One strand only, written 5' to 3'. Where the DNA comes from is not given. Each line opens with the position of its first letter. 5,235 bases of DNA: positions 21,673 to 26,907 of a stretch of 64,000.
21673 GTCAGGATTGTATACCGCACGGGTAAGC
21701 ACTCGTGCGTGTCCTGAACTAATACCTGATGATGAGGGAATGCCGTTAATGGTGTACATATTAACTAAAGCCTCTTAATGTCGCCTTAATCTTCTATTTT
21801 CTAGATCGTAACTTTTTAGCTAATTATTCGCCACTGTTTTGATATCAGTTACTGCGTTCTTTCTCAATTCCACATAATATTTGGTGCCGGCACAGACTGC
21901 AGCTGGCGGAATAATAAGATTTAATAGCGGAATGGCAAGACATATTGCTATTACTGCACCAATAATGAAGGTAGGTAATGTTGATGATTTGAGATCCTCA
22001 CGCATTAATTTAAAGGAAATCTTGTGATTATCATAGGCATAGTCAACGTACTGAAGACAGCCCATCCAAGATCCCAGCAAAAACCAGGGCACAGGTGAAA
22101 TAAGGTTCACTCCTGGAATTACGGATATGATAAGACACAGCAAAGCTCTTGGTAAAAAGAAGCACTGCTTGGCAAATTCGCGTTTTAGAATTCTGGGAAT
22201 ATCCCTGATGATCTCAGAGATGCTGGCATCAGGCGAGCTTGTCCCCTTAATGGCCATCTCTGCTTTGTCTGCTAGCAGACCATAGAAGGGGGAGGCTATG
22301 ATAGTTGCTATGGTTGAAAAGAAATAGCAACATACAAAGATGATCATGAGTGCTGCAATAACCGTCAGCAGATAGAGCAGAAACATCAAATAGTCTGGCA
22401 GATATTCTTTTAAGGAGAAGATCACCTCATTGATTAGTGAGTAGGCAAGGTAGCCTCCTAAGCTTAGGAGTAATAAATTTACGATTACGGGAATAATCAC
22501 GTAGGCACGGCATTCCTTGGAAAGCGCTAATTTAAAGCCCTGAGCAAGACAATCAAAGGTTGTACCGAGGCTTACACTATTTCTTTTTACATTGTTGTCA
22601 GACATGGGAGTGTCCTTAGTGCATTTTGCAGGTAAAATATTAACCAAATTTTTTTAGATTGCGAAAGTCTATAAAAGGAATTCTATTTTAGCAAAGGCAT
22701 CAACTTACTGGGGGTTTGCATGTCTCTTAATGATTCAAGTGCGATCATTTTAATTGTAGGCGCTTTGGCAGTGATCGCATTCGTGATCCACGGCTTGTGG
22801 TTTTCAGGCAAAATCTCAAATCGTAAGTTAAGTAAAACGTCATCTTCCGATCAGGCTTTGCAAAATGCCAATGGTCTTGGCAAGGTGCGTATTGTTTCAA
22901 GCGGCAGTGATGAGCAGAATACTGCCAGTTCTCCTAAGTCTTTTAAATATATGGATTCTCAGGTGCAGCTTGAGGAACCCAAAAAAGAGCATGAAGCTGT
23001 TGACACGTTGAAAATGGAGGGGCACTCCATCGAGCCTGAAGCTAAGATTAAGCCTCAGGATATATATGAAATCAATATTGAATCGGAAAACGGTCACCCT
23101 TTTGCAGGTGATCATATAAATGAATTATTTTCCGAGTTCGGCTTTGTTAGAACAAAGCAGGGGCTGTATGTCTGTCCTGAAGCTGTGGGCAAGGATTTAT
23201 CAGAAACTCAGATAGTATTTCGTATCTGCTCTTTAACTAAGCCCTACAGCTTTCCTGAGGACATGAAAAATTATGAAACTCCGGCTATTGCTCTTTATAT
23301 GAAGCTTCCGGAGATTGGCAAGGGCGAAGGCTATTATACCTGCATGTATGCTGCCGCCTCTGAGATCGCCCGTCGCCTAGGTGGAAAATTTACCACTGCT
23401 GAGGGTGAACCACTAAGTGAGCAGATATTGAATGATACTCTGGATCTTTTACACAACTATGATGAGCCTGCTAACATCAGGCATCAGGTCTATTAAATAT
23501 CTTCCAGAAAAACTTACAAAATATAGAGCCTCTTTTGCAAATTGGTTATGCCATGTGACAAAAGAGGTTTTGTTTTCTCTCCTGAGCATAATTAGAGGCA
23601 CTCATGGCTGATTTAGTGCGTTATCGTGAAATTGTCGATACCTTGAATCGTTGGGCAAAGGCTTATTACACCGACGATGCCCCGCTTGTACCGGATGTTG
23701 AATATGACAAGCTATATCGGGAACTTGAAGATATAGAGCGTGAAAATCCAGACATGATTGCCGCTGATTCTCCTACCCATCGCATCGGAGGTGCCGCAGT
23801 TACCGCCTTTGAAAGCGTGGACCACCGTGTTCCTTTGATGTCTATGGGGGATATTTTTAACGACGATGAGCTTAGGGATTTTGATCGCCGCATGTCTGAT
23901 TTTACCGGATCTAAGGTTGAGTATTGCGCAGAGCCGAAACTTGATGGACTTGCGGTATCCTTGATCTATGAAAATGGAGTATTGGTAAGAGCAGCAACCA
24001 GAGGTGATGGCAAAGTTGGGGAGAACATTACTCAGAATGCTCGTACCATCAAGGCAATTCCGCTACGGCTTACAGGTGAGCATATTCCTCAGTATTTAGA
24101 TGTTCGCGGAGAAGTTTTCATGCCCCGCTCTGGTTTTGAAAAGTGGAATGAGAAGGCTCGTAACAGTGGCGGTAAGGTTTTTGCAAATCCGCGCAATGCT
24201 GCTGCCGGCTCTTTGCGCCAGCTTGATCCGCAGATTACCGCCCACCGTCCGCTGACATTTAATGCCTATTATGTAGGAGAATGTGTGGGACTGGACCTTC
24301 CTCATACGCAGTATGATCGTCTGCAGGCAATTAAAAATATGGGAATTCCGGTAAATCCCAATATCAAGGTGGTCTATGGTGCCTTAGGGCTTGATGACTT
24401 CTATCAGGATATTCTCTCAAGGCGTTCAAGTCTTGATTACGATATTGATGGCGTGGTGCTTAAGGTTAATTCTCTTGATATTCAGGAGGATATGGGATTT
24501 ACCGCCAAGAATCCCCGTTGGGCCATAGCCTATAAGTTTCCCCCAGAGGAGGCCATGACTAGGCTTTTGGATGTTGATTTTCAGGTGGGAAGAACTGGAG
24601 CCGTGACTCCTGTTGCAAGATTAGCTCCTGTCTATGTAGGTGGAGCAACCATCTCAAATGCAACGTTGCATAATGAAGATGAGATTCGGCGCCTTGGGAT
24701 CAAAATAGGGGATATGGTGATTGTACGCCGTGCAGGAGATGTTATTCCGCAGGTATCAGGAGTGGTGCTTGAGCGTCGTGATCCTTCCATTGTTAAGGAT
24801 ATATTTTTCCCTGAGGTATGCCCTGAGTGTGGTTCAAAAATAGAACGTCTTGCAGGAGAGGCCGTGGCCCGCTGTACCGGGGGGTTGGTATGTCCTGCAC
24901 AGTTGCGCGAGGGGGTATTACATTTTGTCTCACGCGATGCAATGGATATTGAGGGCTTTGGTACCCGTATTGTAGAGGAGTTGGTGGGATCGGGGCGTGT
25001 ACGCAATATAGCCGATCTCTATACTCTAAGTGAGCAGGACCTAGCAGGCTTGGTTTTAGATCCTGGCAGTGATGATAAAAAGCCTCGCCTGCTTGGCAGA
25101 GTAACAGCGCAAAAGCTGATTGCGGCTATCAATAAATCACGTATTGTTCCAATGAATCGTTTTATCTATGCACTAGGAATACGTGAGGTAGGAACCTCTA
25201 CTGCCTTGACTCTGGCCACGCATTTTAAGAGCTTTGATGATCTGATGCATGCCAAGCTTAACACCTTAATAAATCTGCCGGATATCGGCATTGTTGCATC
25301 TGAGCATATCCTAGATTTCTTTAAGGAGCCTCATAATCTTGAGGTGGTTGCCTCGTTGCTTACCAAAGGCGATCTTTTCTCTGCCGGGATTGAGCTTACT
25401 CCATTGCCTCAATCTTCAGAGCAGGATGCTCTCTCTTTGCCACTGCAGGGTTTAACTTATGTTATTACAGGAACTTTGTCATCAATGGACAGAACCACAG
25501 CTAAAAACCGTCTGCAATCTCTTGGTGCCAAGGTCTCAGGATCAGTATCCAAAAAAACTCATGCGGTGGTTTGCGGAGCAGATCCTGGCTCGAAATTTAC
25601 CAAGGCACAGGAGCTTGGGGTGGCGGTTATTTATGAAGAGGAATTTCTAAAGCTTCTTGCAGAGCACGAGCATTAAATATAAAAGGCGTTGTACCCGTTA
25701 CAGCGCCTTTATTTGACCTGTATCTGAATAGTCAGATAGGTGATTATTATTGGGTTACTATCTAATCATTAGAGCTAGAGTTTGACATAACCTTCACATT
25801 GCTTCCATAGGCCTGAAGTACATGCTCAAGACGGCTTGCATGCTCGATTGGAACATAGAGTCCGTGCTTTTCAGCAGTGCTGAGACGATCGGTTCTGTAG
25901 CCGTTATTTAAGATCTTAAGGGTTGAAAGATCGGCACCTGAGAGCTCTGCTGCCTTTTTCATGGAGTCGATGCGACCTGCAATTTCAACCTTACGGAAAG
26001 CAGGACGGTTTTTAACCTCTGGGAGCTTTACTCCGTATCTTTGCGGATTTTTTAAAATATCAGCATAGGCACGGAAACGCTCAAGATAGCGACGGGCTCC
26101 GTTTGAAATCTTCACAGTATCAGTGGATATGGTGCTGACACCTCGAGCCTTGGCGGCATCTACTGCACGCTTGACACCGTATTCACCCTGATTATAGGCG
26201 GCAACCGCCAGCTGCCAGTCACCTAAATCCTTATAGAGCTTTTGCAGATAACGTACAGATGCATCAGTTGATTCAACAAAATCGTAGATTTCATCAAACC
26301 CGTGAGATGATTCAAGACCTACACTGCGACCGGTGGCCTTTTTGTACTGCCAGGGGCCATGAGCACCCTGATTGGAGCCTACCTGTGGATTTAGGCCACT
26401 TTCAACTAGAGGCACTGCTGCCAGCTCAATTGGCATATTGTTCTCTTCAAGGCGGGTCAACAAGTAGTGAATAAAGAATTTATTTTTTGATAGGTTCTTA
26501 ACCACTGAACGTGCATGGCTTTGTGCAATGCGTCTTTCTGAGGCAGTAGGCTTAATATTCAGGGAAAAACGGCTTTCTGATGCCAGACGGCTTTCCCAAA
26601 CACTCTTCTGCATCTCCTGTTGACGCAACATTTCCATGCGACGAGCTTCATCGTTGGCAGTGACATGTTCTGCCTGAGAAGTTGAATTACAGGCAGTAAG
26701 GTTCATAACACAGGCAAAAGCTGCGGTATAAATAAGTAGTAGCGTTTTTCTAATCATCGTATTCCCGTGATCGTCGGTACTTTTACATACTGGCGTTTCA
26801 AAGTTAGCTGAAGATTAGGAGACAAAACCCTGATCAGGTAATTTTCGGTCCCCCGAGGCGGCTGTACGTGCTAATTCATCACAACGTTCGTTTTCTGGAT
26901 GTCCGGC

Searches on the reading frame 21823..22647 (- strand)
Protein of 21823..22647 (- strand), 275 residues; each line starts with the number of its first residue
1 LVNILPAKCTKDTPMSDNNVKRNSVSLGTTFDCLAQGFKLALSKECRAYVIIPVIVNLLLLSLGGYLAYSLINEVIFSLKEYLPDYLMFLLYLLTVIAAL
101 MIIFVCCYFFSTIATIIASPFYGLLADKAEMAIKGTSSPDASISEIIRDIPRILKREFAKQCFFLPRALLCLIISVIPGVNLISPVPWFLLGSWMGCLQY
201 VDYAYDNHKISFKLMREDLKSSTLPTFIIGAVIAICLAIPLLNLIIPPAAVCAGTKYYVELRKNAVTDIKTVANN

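Call 3: search_protein_families(library=pfam, proteins=[window:21823-22647:-], max_evalue=0.01)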
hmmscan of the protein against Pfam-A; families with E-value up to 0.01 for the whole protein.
window:21823-22647:- (275 aa): 1 family
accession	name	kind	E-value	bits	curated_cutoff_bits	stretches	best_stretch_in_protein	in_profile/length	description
PF07264.17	EI24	-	3.3e-42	145.3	32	1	33-247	1-199/199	Sulfate transporter CysZ/Etoposide-induced protein 2.4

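Call 4: search_protein_families(library=ncbifam, proteins=[window:21823-22647:-], max_evalue=0.01)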
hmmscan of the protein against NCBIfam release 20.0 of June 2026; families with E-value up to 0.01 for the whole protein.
window:21823-22647:- (275 aa): 2 families
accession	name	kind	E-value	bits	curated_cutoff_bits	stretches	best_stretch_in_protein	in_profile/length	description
NF003433.0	PRK04949.1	equivalog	2.4e-77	260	140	1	28-267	10-250/254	sulfate transporter CysZ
NF009407.0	PRK12768.1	equivalog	2e-09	37.7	191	1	73-251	49-218/242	sulfate transporter family protein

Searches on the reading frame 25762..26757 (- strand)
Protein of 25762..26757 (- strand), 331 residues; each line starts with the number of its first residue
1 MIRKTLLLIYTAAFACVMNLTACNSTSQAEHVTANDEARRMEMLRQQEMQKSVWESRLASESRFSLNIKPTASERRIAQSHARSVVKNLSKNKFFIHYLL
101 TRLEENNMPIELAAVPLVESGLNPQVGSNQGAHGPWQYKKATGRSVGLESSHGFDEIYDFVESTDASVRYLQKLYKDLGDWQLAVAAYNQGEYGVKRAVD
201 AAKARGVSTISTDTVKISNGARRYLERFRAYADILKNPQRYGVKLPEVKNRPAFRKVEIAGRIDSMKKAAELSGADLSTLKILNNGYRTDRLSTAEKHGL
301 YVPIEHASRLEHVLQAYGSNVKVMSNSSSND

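Call 35: search_protein_families(library=pfam, proteins=[window:25762-26757:-], max_evalue=0.00001)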
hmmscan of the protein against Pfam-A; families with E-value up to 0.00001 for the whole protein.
window:25762-26757:- (331 aa): 1 family
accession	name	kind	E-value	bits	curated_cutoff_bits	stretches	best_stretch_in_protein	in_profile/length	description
PF01464.25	SLT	-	5.3e-20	71.6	21.3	1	105-206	10-112/117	Transglycosylase SLT domain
